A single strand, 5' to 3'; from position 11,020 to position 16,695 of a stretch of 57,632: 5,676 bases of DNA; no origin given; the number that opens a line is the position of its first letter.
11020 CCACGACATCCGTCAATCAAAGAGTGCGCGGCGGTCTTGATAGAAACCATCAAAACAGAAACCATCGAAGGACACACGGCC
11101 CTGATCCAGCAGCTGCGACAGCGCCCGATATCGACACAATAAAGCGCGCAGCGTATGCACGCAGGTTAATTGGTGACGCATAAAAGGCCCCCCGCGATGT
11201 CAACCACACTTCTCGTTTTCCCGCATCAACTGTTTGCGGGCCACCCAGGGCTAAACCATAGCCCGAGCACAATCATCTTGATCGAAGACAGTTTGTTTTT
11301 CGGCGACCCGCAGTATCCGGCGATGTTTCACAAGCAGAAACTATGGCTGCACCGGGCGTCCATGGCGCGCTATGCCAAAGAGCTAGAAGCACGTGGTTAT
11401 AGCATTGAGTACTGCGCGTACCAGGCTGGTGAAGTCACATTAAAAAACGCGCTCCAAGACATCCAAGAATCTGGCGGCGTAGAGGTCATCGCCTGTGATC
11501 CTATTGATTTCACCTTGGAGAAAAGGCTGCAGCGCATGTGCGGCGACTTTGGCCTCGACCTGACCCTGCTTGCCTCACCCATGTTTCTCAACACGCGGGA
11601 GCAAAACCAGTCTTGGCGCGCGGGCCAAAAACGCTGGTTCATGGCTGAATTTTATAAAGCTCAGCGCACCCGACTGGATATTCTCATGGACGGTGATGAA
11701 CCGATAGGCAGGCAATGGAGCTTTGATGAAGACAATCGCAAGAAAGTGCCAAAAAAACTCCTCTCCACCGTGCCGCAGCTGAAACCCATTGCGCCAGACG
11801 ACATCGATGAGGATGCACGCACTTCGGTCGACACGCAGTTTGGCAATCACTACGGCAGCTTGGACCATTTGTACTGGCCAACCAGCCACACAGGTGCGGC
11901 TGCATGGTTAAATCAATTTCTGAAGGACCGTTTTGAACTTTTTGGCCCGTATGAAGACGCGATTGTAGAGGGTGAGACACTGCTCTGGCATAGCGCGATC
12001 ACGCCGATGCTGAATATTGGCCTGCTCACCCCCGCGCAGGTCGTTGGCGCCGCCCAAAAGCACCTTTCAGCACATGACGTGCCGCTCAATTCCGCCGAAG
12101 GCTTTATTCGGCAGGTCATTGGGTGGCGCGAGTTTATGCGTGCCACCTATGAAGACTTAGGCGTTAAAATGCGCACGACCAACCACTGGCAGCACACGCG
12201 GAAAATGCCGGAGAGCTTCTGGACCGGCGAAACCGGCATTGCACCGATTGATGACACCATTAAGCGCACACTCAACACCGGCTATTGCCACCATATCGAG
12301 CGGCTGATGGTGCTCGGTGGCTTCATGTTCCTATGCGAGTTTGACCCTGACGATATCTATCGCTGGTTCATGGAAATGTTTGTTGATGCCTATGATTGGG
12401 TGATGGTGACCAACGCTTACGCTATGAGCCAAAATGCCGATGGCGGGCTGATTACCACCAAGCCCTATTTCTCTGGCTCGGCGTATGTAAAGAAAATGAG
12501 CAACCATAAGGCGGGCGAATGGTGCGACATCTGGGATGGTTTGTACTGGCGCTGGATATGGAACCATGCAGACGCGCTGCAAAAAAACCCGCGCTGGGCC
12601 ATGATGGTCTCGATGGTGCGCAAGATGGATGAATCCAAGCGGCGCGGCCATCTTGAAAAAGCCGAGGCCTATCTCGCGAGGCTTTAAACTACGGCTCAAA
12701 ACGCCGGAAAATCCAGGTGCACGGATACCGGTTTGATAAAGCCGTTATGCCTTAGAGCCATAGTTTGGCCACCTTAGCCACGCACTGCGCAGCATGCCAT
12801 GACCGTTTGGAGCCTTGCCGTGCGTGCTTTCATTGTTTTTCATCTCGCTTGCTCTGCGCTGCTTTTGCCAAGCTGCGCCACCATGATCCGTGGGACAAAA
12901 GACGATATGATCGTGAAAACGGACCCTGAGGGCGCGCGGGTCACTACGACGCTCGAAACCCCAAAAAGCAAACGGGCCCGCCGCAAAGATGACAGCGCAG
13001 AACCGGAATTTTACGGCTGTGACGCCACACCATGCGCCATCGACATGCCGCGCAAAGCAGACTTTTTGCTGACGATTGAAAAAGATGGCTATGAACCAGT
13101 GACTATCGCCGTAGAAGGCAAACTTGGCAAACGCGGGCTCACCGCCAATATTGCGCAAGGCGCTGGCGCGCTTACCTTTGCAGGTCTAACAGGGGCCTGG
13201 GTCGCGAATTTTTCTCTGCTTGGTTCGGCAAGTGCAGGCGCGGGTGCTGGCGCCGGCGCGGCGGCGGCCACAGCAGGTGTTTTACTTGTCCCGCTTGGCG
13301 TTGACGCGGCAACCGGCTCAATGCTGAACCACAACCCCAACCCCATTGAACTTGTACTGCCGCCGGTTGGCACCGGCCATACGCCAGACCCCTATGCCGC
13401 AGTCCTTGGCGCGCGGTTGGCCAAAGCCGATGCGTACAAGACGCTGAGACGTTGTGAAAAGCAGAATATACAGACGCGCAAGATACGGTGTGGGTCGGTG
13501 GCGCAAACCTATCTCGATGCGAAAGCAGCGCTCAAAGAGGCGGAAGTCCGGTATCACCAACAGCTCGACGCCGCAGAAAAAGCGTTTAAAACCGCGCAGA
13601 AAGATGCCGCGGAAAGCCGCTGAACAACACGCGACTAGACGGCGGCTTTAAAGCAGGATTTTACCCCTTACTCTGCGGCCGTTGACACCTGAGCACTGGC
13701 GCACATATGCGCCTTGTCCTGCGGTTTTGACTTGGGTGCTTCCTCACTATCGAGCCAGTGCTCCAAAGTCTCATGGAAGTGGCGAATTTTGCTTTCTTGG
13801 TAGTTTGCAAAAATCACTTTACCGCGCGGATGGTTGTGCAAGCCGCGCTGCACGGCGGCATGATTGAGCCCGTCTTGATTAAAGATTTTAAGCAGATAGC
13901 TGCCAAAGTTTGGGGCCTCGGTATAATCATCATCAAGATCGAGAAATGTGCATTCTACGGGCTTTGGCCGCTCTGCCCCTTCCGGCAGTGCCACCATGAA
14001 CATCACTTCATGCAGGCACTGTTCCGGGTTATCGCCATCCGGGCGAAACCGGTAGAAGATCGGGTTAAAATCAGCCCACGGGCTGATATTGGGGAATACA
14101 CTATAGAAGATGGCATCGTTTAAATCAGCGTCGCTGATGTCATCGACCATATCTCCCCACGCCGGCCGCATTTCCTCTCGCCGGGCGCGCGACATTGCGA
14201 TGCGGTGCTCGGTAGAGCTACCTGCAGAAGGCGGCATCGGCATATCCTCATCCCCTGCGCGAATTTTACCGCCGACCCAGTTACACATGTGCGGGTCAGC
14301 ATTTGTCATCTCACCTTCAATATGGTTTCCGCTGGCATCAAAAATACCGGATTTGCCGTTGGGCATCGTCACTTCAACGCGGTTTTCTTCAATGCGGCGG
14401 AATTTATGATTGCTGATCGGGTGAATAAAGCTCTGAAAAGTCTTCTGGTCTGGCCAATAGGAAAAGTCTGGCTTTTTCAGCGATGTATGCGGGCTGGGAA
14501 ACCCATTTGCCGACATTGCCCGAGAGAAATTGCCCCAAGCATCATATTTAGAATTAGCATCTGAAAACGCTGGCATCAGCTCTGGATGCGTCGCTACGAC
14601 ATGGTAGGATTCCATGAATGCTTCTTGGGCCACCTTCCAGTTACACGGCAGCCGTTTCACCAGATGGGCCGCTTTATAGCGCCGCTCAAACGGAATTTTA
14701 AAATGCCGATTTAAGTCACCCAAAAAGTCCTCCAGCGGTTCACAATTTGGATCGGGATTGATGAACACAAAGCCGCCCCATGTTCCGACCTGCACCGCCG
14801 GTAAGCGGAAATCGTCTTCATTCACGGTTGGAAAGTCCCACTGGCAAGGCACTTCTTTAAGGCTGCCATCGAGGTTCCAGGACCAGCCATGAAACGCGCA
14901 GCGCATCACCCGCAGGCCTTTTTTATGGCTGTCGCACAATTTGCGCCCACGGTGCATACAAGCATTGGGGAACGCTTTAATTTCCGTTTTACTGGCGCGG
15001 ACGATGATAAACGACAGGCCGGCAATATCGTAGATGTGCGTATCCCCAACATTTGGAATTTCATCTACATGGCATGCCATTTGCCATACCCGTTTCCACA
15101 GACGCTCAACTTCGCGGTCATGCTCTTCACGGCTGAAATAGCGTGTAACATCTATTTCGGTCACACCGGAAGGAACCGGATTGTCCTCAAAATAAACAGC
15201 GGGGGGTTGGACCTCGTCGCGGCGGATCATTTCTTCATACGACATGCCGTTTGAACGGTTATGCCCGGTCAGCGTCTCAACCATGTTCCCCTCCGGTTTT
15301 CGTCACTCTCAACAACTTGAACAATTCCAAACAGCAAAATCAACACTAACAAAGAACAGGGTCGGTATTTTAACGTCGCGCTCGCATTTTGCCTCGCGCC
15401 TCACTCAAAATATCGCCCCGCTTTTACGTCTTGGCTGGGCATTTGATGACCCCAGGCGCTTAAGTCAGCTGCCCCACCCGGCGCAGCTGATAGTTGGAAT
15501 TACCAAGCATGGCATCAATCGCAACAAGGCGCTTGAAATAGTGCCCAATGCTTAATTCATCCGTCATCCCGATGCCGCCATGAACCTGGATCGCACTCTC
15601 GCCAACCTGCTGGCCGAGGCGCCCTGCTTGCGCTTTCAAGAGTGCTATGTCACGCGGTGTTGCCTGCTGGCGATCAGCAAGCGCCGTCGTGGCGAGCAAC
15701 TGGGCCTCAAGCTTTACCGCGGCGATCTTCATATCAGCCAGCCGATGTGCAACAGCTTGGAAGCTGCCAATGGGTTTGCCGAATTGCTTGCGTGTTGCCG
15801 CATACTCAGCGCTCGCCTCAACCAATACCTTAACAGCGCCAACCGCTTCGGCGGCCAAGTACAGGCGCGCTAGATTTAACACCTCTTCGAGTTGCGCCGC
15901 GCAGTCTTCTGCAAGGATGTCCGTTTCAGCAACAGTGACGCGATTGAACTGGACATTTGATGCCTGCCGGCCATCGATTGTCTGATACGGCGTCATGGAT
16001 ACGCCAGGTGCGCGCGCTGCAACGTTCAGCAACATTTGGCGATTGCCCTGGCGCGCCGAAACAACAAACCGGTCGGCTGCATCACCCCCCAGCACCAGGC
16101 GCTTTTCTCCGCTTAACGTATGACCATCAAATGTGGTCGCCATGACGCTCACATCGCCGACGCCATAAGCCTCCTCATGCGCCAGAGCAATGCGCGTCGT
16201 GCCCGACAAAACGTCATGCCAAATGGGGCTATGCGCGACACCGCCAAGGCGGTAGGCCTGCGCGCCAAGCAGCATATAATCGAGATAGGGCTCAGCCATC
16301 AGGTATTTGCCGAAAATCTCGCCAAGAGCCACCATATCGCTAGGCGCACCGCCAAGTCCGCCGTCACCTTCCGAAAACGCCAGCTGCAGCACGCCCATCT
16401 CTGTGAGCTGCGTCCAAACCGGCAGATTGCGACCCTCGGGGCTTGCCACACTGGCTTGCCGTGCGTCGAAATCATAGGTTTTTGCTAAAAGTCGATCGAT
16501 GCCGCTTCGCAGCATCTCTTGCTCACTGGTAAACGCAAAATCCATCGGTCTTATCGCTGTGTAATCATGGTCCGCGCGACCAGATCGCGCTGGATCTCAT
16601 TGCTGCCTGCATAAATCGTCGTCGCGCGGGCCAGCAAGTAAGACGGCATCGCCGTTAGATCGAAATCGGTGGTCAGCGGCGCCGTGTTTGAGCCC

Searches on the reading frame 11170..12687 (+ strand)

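Call 48: search_protein_families(library=pfam, proteins=[window:11170-12687:+], max_evalue=0.00001)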
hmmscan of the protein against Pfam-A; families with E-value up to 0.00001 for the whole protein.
window:11170-12687:+ (505 aa): 1 family
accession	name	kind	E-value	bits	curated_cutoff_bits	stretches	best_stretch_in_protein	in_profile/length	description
PF04244.19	DPRP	-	3.9e-52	177.7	22.1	1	15-236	2-224/224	Deoxyribodipyrimidine photo-lyase-related protein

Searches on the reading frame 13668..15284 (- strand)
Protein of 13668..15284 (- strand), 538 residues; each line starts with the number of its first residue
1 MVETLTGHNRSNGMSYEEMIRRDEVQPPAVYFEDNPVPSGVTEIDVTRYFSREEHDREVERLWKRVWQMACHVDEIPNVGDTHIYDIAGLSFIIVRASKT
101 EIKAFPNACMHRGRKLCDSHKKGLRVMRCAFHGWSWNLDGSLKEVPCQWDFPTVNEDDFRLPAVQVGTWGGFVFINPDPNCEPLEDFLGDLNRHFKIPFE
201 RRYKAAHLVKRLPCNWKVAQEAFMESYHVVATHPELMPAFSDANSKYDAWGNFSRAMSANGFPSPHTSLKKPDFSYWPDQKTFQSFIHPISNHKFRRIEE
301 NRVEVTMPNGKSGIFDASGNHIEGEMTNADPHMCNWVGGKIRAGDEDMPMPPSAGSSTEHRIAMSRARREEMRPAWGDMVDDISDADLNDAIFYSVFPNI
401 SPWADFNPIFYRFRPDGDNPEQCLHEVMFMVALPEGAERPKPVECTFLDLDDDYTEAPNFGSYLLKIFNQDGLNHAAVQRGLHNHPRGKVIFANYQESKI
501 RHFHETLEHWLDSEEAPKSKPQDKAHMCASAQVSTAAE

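Call 48: search_protein_families(library=pfam, proteins=[window:13668-15284:-], max_evalue=0.00001)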
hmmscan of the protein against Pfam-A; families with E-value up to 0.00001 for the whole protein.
window:13668-15284:- (538 aa): 2 families
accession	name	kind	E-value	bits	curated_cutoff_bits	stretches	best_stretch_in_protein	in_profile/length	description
PF00848.25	Ring_hydroxyl_A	-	2e-18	67.5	24.9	1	211-512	13-207/208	Ring hydroxylating alpha subunit (catalytic domain)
PF00355.32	Rieske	-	4.4e-15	55.8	20.3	1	67-151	2-84/88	Rieske [2Fe-2S] domain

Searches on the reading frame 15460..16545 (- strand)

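Call 48: search_protein_families(library=pfam, proteins=[window:15460-16545:-], max_evalue=0.00001)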
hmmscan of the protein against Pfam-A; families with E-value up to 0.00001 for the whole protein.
window:15460-16545:- (361 aa): 1 family
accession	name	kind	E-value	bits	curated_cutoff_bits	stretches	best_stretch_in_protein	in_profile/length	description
PF00441.29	Acyl-CoA_dh_1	-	2.9e-27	96.1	22.4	1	220-358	8-146/150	Acyl-CoA dehydrogenase, C-terminal domain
